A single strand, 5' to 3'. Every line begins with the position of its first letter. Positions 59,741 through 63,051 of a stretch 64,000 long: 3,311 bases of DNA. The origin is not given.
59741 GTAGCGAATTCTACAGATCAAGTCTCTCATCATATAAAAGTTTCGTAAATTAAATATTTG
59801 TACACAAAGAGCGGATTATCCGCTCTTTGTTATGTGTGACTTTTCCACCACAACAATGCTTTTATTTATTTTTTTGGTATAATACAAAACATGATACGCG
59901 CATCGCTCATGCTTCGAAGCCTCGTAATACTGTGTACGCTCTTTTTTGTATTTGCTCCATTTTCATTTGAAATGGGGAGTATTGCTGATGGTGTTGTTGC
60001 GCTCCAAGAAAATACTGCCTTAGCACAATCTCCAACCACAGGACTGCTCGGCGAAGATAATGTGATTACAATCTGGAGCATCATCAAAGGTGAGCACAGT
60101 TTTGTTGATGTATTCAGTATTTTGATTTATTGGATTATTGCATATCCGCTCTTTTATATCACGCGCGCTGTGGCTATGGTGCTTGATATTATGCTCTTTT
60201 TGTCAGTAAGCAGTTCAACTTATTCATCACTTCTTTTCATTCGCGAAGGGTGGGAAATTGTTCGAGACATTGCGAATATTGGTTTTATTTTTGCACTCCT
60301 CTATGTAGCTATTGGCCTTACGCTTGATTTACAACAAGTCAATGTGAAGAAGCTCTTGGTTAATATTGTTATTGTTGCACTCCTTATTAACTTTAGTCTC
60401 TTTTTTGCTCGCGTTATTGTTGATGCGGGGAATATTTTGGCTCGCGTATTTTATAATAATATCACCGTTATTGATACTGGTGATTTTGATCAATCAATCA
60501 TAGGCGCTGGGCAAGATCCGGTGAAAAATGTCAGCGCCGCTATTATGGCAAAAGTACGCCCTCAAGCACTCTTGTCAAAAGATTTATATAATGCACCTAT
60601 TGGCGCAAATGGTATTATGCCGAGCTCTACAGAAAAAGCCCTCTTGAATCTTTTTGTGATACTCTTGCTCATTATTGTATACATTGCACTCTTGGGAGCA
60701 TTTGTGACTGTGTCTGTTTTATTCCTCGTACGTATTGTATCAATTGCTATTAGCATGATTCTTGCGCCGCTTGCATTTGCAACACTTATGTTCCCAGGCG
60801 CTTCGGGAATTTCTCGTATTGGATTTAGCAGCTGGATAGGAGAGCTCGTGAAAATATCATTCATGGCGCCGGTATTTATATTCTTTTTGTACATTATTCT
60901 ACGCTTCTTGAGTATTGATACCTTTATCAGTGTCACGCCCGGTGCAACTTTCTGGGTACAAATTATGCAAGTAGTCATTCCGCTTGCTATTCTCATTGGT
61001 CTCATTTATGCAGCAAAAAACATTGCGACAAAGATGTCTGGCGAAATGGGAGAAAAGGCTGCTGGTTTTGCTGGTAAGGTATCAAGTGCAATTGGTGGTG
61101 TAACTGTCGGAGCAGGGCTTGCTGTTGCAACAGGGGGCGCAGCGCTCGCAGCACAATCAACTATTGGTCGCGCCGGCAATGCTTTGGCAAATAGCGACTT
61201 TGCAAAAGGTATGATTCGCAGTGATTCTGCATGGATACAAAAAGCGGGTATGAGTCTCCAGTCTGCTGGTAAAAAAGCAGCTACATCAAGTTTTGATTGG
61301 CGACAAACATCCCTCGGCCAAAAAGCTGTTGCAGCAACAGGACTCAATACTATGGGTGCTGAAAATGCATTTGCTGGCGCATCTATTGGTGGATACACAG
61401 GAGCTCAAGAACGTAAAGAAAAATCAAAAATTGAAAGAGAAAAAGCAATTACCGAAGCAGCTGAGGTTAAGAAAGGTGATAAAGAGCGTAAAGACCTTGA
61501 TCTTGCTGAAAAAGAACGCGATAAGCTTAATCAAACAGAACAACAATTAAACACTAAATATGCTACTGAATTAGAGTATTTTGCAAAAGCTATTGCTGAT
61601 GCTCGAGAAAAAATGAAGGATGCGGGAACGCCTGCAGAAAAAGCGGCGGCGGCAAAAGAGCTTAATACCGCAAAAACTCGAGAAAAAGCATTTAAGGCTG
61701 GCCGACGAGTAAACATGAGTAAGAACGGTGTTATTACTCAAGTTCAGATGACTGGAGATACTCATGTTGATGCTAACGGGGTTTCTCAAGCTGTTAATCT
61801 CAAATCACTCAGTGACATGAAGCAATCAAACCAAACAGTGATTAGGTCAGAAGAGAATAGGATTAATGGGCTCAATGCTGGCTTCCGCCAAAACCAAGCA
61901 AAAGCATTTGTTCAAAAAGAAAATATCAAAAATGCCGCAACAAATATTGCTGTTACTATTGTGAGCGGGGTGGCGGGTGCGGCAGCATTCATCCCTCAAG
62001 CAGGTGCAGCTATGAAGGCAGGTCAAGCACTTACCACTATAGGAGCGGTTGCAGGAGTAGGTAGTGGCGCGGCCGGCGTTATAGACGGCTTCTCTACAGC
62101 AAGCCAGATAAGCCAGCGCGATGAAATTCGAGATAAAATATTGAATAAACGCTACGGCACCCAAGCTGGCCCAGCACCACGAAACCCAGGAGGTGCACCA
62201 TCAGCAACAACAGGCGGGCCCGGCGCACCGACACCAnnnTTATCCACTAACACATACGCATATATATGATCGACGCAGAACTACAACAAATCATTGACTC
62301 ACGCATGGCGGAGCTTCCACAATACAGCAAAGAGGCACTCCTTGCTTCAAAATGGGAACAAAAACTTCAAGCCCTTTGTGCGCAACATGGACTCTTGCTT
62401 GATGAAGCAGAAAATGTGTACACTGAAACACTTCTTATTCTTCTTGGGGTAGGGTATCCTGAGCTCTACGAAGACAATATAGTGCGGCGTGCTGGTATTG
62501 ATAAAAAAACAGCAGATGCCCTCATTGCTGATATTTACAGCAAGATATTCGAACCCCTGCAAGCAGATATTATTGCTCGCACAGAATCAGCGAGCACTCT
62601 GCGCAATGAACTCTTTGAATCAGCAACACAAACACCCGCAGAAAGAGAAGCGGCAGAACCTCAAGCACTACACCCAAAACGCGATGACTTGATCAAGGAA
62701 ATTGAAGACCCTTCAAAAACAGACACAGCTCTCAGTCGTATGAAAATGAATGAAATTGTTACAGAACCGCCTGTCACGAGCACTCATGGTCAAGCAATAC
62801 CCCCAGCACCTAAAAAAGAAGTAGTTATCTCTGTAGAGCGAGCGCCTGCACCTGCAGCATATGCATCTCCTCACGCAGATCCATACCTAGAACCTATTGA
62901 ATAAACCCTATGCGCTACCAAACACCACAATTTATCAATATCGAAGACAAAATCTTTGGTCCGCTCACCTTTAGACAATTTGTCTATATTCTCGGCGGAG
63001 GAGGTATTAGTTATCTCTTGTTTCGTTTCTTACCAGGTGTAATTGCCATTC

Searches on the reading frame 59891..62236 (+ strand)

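Call 6: search_protein_families(library=pfam, proteins=[window:59891-62236:+], max_evalue=0.01)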
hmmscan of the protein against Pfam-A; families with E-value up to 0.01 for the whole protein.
window:59891-62236:+ (782 aa): 0 families

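Call 20: search_protein_families(library=ncbifam, proteins=[window:59891-62236:+], max_evalue=0.01)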
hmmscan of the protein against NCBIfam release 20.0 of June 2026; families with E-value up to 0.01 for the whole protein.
window:59891-62236:+ (782 aa): 0 families

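Call 26: search_protein_families(library=phrogs, proteins=[window:59891-62236:+], max_evalue=0.01)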
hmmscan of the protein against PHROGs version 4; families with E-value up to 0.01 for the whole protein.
window:59891-62236:+ (782 aa): 0 families

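Call 109: search_protein_families(library=pfam, proteins=[window:59891-62236:+], max_evalue=5)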
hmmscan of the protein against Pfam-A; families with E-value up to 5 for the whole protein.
window:59891-62236:+ (782 aa): 1 family
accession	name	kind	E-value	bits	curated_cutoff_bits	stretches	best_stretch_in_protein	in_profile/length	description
PF11055.13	Gsf2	-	0.15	11.2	25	1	315-387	99-171/373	Glucose signalling factor 2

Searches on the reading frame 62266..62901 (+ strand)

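Call 6: search_protein_families(library=pfam, proteins=[window:62266-62901:+], max_evalue=0.01)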
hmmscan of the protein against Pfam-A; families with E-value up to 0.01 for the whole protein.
window:62266-62901:+ (212 aa): 0 families

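Call 20: search_protein_families(library=ncbifam, proteins=[window:62266-62901:+], max_evalue=0.01)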
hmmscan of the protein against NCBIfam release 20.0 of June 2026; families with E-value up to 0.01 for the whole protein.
window:62266-62901:+ (212 aa): 0 families

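Call 26: search_protein_families(library=phrogs, proteins=[window:62266-62901:+], max_evalue=0.01)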
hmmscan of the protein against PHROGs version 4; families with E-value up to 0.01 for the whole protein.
window:62266-62901:+ (212 aa): 0 families

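Call 109: search_protein_families(library=pfam, proteins=[window:62266-62901:+], max_evalue=5)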
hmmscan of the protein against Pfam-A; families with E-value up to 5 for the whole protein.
window:62266-62901:+ (212 aa): 1 family
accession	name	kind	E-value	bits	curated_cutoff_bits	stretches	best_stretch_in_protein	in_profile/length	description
PF13401.12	AAA_22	-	0.26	12.1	27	1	16-56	61-100/130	AAA domain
